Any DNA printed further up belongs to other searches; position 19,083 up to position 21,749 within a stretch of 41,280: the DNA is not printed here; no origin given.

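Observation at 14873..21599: Candidate undescribed conflict/defence system: tandem GTPases, a membrane protein, a lipase-like hydrolase and two small coupled proteins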

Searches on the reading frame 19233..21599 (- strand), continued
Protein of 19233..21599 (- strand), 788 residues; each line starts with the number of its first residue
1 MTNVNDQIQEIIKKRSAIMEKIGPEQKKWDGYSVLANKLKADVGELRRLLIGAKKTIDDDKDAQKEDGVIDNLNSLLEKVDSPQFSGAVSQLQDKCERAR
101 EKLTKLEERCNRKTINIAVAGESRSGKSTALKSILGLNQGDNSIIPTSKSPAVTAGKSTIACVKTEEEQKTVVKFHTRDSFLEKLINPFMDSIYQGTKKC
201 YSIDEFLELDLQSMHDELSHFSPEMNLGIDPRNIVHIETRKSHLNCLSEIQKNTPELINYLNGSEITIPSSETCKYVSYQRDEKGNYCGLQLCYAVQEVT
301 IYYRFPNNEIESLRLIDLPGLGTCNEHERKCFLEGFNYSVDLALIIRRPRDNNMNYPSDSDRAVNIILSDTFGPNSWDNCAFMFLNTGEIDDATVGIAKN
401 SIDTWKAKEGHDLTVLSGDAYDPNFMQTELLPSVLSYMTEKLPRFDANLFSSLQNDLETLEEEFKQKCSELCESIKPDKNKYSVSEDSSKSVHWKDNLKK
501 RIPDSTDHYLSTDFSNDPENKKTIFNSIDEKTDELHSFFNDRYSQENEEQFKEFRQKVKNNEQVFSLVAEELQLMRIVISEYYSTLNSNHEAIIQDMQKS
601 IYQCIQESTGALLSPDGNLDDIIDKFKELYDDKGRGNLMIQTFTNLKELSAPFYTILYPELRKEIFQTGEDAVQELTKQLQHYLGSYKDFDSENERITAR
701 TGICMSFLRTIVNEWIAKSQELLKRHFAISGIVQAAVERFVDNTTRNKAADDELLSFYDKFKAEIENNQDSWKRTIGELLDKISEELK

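Call 34: search_solved_structures(query=A2, max_evalue=1, show_alignments=2)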
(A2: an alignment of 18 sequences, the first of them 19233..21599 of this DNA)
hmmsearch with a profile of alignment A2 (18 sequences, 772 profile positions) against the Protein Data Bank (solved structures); distinct sequences matched with E-value up to 1: 18.
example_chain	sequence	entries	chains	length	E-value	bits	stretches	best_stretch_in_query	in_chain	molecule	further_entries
4uos_A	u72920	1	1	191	0.027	16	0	444-533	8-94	DESIGNED HELICAL BUNDLE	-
6kos_A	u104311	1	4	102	0.051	15.1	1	20-102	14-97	SUWA (Super WA20)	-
3vjf_A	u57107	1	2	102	0.15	13.6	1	20-101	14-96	WA20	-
5apq_A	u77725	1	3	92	0.18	13.3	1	443-504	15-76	GENERAL CONTROL PROTEIN GCN4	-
8a3k_UNK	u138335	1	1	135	0.19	13.3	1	454-540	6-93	sc-apCC-4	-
9cfs_A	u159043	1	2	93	0.21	13.1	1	481-549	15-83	Long regulatory protein rop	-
9ugr_A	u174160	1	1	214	0.26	12.8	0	20-98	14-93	Syn-F4-Link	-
6pts_A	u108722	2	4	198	0.26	12.8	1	439-606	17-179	Apolipoprotein A-I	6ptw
2msc_A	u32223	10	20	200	0.27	12.7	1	439-606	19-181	Apolipoprotein A-I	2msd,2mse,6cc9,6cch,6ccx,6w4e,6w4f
4v6m_A0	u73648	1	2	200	0.29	12.6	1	439-607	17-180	Apolipoprotein A-I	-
1av1_A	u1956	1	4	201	0.29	12.6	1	439-607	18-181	APOLIPOPROTEIN A-I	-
7kjr_C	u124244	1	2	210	0.3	12.6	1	439-607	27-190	Apolipoprotein A-I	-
8eqs_C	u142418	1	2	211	0.3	12.6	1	439-607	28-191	Apolipoprotein A-I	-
2jua_A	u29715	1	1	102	0.41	12.1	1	22-99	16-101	de novo protein S836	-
2mi7_A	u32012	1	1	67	0.5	11.9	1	35-97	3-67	de novo protein a3Y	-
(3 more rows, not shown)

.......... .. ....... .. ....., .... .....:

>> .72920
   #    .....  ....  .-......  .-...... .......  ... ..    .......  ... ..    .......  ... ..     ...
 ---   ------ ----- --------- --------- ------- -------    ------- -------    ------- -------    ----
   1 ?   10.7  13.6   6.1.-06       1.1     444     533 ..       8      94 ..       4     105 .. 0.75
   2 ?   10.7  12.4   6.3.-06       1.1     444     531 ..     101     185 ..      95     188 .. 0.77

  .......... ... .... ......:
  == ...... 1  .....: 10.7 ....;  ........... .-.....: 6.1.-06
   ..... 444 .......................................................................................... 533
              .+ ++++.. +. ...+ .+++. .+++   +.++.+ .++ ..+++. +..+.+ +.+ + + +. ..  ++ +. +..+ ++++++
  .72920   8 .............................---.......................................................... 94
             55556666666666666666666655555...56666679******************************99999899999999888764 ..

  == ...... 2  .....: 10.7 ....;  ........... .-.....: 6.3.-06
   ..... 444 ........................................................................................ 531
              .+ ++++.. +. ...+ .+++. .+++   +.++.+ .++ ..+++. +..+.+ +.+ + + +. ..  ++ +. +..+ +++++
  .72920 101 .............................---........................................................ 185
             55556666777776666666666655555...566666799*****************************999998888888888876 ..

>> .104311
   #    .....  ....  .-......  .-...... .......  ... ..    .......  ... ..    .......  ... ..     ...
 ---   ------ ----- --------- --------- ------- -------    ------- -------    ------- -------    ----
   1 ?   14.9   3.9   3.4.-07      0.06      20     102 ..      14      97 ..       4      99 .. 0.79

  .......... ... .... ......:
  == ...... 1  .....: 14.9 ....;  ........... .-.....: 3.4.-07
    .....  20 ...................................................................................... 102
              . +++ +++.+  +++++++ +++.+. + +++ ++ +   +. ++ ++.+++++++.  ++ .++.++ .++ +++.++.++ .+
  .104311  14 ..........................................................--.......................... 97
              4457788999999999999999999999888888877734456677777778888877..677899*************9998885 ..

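Call 36: search_protein_families(library=pfam, proteins=[P0021, P0022, P0001, P0008, P0016, P0020], max_evalue=0.01)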
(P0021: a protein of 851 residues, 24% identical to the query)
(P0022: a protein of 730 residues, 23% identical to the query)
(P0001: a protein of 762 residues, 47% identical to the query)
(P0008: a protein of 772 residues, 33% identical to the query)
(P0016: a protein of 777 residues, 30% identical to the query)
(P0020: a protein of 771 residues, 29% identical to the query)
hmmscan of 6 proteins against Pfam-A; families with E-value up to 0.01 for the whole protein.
P0021 (851 aa): 3 families
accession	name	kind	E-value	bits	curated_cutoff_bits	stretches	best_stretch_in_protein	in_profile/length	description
PF00350.29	Dynamin_N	-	4.8e-05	23.9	27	0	92-151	1-57/168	Dynamin family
PF01926.29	MMR_HSR1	-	0.00028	21.4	21.9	0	92-127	2-34/113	50S ribosome-binding GTPase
PF12732.12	YtxH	-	0.0095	16.8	37.5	0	573-651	28-65/71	YtxH-like protein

P0022 (730 aa): 4 families
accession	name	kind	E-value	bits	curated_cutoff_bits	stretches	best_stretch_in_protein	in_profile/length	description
PF00350.29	Dynamin_N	-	1.5e-07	32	27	1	94-289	1-136/168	Dynamin family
PF01926.29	MMR_HSR1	-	0.00013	22.5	21.9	0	243-315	35-106/113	50S ribosome-binding GTPase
PF06292.23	MUN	-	0.00038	20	24.2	1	353-479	273-395/473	MUN domain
PF04513.17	Baculo_PEP_C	-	0.0021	18.6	38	0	28-82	15-63/140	Baculovirus polyhedron envelope protein, PEP, C terminus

P0001 (762 aa): 0 families

P0008 (772 aa): 1 family
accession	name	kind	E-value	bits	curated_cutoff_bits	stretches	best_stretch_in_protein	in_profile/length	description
PF23129.1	DotZ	-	0.0026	17.8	27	0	578-737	107-262/293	DotZ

P0016 (777 aa): 1 family
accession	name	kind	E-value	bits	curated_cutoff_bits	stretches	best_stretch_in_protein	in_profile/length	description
PF04548.22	AIG1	-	0.00038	20.3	27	0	362-404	95-137/212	AIG1 family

P0020 (771 aa): 0 families

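Call 43: search_protein_families(library=phrogs, proteins=[window:19233-21599:-], max_evalue=0.1)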
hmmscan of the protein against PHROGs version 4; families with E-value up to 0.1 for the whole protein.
window:19233-21599:- (788 aa): 2 families
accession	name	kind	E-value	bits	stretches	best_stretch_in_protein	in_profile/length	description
phrog_139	-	other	0.0057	17.1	1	59-134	35-103/342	deoxynucleoside monophosphate kinase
phrog_1383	-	head and packaging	0.02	15.5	1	434-474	93-133/187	virion structural protein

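Call 45: search_protein_families(library=pfam, proteins=[L006:8288-10204:+, L003:14943-17129:+, L008:7690-7941:+, L008:7952-8410:+, L008:8423-9022:+, L008:1686-2099:+, L010:8986-9480:+, L010:9492-10484:+, L007:12205-13458:+, L004:16649-17281:+], max_evalue=0.01)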
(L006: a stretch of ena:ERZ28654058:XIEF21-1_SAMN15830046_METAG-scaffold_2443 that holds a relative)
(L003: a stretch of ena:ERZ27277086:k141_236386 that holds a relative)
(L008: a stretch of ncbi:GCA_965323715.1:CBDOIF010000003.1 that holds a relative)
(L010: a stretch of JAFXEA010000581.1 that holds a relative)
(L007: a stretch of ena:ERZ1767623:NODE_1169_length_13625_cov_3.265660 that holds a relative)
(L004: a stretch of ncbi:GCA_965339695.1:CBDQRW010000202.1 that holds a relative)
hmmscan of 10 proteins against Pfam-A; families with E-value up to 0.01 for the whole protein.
L006:8288-10204:+ (638 aa): 1 family
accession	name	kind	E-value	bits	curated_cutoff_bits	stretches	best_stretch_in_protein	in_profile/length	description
PF08592.16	Anthrone_oxy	-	0.00097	19.8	27.3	0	14-61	13-62/106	Anthrone oxygenase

L003:14943-17129:+ (728 aa): 3 families
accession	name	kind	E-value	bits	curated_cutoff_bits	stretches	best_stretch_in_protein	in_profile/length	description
PF14559.12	TPR_19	-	0.00058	20.6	25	1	233-293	8-67/68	Tetratricopeptide repeat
PF13371.12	TPR_9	-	0.0035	17.8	35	0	227-292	6-70/73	Tetratricopeptide repeat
PF14561.12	TPR_20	-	0.004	17.9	25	0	236-285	8-57/90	Tetratricopeptide repeat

L008:7690-7941:+ (83 aa): 0 families

L008:7952-8410:+ (152 aa): 1 family
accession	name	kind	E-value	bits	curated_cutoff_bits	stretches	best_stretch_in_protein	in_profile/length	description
PF05099.18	TerB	-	9.8e-12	45.6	24.4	1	17-125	5-116/118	Tellurite resistance protein TerB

L008:8423-9022:+ (199 aa): 1 family
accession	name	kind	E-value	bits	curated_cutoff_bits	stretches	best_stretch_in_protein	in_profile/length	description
PF05128.17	DUF697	-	0.0024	18.1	27.7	1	23-144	20-138/162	Domain of unknown function (DUF697)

L008:1686-2099:+ (137 aa): 0 families

L010:8986-9480:+ (164 aa): 1 family
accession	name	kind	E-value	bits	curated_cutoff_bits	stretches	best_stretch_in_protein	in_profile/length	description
PF10722.14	YbjN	-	3.5e-08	34.2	22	1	34-127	7-91/126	Putative bacterial sensory transduction regulator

L010:9492-10484:+ (330 aa): 0 families

L007:12205-13458:+ (417 aa): 6 families
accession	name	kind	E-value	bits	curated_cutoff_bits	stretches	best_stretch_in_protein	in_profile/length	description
PF00350.29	Dynamin_N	-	2.7e-10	41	27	1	188-389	1-131/168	Dynamin family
PF08310.17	LGFP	-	1.6e-08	35.2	22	1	71-101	1-31/53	LGFP repeat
PF01926.29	MMR_HSR1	-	5.1e-06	27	21.9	0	188-223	2-36/113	50S ribosome-binding GTPase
PF03193.22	RsgA_GTPase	-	0.00024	21.4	30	0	153-209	75-130/174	RsgA GTPase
PF18962.6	Por_Secre_tail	-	0.00067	20.3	27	0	387-415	46-74/75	Secretion system C-terminal sorting domain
PF04548.22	AIG1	-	0.00092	19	27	0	188-226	3-35/212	AIG1 family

L004:16649-17281:+ (210 aa): 1 family
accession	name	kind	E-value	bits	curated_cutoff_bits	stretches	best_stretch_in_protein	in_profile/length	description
PF05128.17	DUF697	-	0.0027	17.9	27.7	1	22-141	19-135/162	Domain of unknown function (DUF697)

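Call 51: predict_structure(alignment_id=A2)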
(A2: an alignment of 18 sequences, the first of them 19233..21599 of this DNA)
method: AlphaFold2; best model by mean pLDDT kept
length: 788 residues; sequences in the alignment: 18
mean_pLDDT: 84.0   pTM: 0.57
mean pLDDT of the five models: 84.0, 83.8, 81.4, 80.3, 79.1
residues with pLDDT >= 90: 257; 70-90: 447; 50-70: 80; < 50: 4
segments of 3 or more residues with pLDDT < 50: none
pLDDT, mean of each block of 10 residues (from residue 1): 79 86 91 91 85 73 60 82 79 91 88 88 82 89 76 68 90 95 90 82 94 85 67 75 88 93 94 86 78 90 79 83 64 72 88 72 80 79 90 89 89 91 91 92 88 90 91 81 61 88 87 68 88 94 90 90 82 91 88 90 90 89 88 69 92 83 80 81 73 85 91 93 82 90 89 86 70 78 85
secondary structure, 60 per line:
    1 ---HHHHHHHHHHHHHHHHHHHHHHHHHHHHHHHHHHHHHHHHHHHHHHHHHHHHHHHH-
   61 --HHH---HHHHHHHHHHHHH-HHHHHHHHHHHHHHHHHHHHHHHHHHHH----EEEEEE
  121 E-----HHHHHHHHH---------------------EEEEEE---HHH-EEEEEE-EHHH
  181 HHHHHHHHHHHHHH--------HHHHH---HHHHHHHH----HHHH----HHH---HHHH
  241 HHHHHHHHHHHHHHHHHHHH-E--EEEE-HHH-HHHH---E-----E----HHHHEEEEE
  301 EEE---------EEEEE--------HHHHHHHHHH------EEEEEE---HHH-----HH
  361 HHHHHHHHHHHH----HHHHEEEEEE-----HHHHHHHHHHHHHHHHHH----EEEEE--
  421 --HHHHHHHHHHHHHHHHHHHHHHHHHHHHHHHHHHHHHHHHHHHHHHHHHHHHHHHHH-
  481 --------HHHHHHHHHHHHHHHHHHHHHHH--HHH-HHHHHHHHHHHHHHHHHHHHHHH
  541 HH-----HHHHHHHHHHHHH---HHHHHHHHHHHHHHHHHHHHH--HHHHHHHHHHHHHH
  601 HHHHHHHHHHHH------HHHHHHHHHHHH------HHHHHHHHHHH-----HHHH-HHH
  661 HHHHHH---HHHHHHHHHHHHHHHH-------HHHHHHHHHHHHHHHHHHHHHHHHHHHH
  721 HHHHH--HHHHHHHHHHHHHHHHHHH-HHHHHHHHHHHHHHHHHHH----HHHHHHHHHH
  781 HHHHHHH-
elements in order (helices of 4 or more, strands of 3 or more residues): H4-59 H69-81 H83-110 E115-121 H127-135 E157-162 E170-175 H178-194 H203-207 H211-218 H223-226 H237-260 E265-268 H274-277 H292-295 E296-303 E313-317 H326-335 E342-347 H359-372 H377-380 E381-386 H392-409 E414-418 H423-479 H489-511 H518-542 H548-560 H564-584 H587-612 H619-630 H637-647 H653-656 H658-666 H670-685 H693-725 H728-746 H748-766 H771-787

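Call 54: fold_search(model_id=the predicted structure, library=pdb)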
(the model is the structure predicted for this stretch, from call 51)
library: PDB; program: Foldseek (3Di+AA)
matches with E <= 10: 459; with E <= 0.001: 55
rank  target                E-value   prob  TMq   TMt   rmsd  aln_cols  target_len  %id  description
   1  2j69_A                3.5e-10  1.00  0.22  0.25  30.8       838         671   12  Bacterial dynamin-like protein BDLP (released 2006-12-04)
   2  2j68                  1.9e-09  1.00  0.18  0.20  28.9       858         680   12  Bacterial dynamin-like protein BDLP, GDP bound (released 2006-12-04)
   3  6j72                  3.0e-09  1.00  0.22  0.30  33.3       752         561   11  Crystal structure of IniA from Mycobacterium smegmatis with GTP bound (released 2019-09-11)
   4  9em9_A                3.9e-09  1.00  0.28  0.41  15.4       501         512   12  Structure of SynDLP MGD with GMPPNP (released 2024-09-11)
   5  6j73_B                9.1e-09  1.00  0.23  0.32  34.5       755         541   12  Crystal structure of IniA from Mycobacterium smegmatis (released 2019-09-11)
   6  5owv_C                1.1e-08  1.00  0.23  0.29  26.1       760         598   14  An oligomerised bacterial dynamin pair provides a mechanism for the long-range sensing and tethering of membranes (released 2018-09-05)
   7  5oxf_A                2.0e-08  1.00  0.25  0.28  33.8       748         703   12  An oligomerised bacterial dynamin pair provides a mechanism for the long range sensing and tethering of membranes (released 2018-09-05)
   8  5oxf_C                2.1e-08  1.00  0.24  0.30  25.4       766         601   14  An oligomerised bacterial dynamin pair provides a mechanism for the long range sensing and tethering of membranes (released 2018-09-05)
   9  9kfe                  6.9e-08  1.00  0.24  0.44  18.2       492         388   12  Truncated Fzo1 with modified LB, GTP-bound (released 2025-08-27)
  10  9kfd_A                8.2e-08  1.00  0.27  0.46  16.9       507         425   12  Truncated Fzo1,GTP-bound (released 2025-08-27)
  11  5owv_A                9.6e-08  1.00  0.23  0.25  33.8       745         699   13  An oligomerised bacterial dynamin pair provides a mechanism for the long-range sensing and tethering of membranes (released 2018-09-05)
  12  6j73_A                1.1e-07  1.00  0.24  0.34  32.2       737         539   11  Crystal structure of IniA from Mycobacterium smegmatis (released 2019-09-11)
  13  9kff                  2.8e-07  1.00  0.24  0.44  16.5       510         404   12  Truncated Fzo1 with modified LB, transition-like state (released 2025-08-27)
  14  4bej_B                2.9e-07  1.00  0.19  0.26  26.3       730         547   12  Nucleotide-free Dynamin 1-like protein (DNM1L, DRP1, DLP1) (released 2013-04-24)
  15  9kfd_B                3.3e-07  1.00  0.27  0.48  16.1       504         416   11  Truncated Fzo1,GTP-bound (released 2025-08-27)
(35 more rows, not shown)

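Call 58: find_related_loci(query=A2, collection=metagenome_contigs, flank=8000)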
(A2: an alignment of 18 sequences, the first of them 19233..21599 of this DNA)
Query A2 (788 aa) in metagenome_contigs; peptide patterns used: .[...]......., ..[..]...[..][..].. (x = any residue, [..] = any of these).
85 stretches matched a pattern; 5 encode a relative of the query (tblastn E <= 1e-3); 5 distinct loci.
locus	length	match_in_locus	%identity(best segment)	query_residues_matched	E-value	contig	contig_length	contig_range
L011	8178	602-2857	29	2-760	7e-102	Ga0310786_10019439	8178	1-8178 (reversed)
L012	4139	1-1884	31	157-784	2e-94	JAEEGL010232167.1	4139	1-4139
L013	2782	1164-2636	37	3-482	2e-95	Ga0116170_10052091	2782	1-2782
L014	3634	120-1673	30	244-783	1e-78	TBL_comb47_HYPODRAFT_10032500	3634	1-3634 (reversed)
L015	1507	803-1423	39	3-218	3e-42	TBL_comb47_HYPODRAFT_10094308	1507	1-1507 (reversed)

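Call 86: search_protein_families(library=padloc, alignment_id=A4, max_evalue=0.00001)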
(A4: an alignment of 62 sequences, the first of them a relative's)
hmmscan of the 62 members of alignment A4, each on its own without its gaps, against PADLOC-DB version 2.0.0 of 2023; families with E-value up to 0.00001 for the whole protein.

A. member 1, L006:7243-8253:+ (336 aa): 3 families
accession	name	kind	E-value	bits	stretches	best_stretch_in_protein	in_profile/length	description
PDLC00758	Effector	-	6.5e-14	50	1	14-200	9-183/331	Phospholipase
PDLC00757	Effector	-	2.6e-11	41.5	1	14-199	13-187/331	Phospholipase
PDLC00755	Effector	-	2.2e-08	31.6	1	14-93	14-96/311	Phospholipase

B. families by the number of members that match (of 62 scanned): 65 families (the first 25 are shown)
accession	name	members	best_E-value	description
PDLC04438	PDC-M13B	2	1.4e-21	-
PDLC04436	PDC-M13A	2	2.5e-15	-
PDLC02707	PbeA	2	8.3e-14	PbeA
PDLC01439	typeIV_DinG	2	5.9e-10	CAS-IV-A; associated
PDLC03839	LeoA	2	1.6e-09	-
PDLC00938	Cas3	2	3.7e-08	CRISPR-associated helicase Cas3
PDLC04412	PDC-M10A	2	4.1e-08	-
PDLC04411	PDC-M10A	2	6.9e-08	-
PDLC03841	LeoBC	2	7.8e-07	-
PDLC02012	SAVED5--SAVED_TIR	2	2.4e-06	-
PDLC00662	HmaC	1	0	AAA+ ATPase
PDLC02192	DUF499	1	1.4e-44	-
PDLC02503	BrxHI|BrxHII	1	5.6e-30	BrxHI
PDLC04444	PDC-M13C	1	3.1e-25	-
PDLC04435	PDC-M13A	1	1.9e-24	-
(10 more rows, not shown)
